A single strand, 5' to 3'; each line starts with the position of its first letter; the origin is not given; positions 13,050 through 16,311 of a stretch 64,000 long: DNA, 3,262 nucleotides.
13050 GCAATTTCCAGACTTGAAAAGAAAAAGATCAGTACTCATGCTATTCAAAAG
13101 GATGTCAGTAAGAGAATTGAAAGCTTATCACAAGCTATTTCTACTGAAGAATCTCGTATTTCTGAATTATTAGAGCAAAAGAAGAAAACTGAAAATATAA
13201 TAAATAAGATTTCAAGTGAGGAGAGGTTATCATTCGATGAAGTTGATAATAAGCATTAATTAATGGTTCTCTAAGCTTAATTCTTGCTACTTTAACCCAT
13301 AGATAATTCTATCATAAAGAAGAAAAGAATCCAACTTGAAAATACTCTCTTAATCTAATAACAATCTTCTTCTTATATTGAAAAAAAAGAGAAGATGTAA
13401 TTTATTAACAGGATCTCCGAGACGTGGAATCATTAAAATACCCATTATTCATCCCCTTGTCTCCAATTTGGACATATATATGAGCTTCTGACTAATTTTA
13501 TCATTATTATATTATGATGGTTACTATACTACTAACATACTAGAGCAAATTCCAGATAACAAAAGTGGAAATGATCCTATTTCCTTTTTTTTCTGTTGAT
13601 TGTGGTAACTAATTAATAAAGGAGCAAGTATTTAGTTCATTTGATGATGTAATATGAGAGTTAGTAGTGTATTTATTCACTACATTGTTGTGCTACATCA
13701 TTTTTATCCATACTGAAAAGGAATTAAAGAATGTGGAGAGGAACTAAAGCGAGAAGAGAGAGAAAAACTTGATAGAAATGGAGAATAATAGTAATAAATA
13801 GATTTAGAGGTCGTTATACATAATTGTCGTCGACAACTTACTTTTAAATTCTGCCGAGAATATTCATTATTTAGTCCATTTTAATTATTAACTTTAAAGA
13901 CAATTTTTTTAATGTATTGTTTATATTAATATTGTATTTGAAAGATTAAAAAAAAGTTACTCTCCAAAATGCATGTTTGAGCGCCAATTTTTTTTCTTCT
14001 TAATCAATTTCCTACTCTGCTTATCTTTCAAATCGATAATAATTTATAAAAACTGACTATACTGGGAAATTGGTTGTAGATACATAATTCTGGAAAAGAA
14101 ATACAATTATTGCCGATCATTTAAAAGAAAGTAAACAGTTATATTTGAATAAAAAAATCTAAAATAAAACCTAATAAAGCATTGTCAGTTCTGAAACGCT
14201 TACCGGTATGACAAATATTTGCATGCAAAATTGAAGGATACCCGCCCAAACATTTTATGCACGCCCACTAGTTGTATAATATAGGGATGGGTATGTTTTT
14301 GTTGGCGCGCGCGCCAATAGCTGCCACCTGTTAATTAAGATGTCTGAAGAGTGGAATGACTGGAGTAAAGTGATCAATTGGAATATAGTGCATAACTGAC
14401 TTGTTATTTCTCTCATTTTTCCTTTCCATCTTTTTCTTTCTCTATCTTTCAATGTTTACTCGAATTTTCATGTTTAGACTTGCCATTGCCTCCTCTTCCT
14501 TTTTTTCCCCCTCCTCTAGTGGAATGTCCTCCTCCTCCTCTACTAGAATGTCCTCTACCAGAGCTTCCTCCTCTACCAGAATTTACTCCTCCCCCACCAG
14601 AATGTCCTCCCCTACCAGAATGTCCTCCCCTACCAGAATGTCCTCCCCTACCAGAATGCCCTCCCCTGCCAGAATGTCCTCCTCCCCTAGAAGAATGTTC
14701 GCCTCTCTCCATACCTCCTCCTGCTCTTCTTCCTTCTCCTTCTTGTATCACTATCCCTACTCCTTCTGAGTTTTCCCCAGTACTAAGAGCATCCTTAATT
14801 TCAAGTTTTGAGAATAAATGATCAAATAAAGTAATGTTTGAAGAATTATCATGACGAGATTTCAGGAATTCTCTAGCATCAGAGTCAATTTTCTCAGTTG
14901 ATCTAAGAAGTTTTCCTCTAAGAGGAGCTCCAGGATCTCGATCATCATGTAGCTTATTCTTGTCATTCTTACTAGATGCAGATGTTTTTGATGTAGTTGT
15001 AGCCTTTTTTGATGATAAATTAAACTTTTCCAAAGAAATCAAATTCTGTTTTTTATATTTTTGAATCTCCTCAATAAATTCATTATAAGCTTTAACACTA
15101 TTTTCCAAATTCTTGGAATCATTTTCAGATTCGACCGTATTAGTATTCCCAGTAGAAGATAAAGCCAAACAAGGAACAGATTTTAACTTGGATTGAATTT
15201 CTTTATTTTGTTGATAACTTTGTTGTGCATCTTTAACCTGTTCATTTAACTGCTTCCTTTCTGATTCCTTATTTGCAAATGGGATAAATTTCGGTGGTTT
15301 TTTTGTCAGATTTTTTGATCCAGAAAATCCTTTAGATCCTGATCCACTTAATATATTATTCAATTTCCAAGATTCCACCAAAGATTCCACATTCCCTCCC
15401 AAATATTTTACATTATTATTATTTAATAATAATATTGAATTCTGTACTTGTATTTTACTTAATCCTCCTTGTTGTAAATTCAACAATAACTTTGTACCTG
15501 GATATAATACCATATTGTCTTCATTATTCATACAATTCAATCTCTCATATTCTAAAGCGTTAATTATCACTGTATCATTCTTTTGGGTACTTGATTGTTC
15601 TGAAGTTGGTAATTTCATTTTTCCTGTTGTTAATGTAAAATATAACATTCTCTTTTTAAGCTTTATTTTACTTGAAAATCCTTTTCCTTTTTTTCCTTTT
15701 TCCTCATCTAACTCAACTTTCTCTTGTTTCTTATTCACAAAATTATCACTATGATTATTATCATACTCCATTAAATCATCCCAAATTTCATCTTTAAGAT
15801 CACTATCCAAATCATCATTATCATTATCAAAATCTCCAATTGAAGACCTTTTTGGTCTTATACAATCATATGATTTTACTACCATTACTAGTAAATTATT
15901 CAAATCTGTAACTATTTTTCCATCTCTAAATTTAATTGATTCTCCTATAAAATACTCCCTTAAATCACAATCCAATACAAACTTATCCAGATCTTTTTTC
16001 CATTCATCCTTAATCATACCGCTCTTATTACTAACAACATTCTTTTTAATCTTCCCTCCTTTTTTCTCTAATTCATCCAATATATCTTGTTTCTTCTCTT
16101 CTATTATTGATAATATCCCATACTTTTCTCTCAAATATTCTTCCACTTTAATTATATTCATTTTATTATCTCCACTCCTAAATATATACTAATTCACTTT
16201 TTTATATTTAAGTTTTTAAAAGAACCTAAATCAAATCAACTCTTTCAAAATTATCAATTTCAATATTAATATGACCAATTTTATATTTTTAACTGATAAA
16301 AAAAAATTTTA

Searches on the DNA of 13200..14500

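Call 44: search_rna_families(source=window, start=13200, end=14500, threshold=evalue, max_evalue=1)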
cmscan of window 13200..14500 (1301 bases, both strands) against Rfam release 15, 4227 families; matches with E-value up to 1: 1.
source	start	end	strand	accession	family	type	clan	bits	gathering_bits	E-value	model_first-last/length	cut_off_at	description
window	14332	14449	+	RF00690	MIR408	Gene; miRNA;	-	16.2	64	0.89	1-126/126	no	MIR408 microRNA precursor family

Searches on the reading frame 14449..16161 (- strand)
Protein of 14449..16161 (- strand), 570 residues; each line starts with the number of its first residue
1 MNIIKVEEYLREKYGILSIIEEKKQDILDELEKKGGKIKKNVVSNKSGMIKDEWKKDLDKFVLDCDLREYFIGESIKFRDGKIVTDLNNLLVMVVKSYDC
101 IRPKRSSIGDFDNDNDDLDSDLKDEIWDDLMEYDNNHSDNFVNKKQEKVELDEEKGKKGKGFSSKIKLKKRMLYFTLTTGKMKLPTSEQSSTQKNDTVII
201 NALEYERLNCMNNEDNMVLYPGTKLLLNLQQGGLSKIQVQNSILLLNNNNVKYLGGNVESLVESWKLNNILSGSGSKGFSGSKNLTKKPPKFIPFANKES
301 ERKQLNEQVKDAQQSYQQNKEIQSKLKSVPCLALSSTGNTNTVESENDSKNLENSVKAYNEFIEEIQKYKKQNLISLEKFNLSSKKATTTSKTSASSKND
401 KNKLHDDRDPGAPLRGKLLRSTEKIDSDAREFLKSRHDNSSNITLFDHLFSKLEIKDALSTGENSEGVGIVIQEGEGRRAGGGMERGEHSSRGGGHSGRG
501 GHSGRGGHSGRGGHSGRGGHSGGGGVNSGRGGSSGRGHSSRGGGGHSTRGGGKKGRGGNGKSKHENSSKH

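Call 14: find_encoding_contigs(protein=window:14449-16161:-, flank=6000, max_places=8)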
Protein window:14449-16161:- (570 aa): 3 contigs read that carry it; 2 places shown.
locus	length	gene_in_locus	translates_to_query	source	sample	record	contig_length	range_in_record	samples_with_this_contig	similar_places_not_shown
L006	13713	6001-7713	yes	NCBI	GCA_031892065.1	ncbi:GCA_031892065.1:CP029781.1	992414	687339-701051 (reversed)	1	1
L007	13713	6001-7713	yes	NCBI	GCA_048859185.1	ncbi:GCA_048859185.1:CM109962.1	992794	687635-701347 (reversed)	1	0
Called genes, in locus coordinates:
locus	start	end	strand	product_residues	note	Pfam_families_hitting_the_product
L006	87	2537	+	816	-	-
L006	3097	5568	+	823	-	-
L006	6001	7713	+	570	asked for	-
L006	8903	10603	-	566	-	-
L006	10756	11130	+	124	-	-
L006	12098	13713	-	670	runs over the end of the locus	PF02878:PGM_PMM_I, PF02879:PGM_PMM_II, PF02880:PGM_PMM_III, PF24947:PGM1_C_vert_fung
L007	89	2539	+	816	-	-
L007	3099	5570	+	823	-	-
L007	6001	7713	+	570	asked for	-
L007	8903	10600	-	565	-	-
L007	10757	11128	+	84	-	-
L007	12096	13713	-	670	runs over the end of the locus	PF02878:PGM_PMM_I, PF02879:PGM_PMM_II, PF02880:PGM_PMM_III, PF24947:PGM1_C_vert_fung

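Call 62: search_protein_families(library=pfam, proteins=[window:14449-16161:-], max_evalue=0.01)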
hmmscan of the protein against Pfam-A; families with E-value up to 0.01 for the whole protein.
window:14449-16161:- (570 aa): 1 family
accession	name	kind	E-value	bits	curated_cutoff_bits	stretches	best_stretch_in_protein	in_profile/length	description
PF08585.18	RMI1_N_C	-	4.8e-07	30.1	23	1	200-267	88-144/146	RMI1, N-terminal OB-fold domain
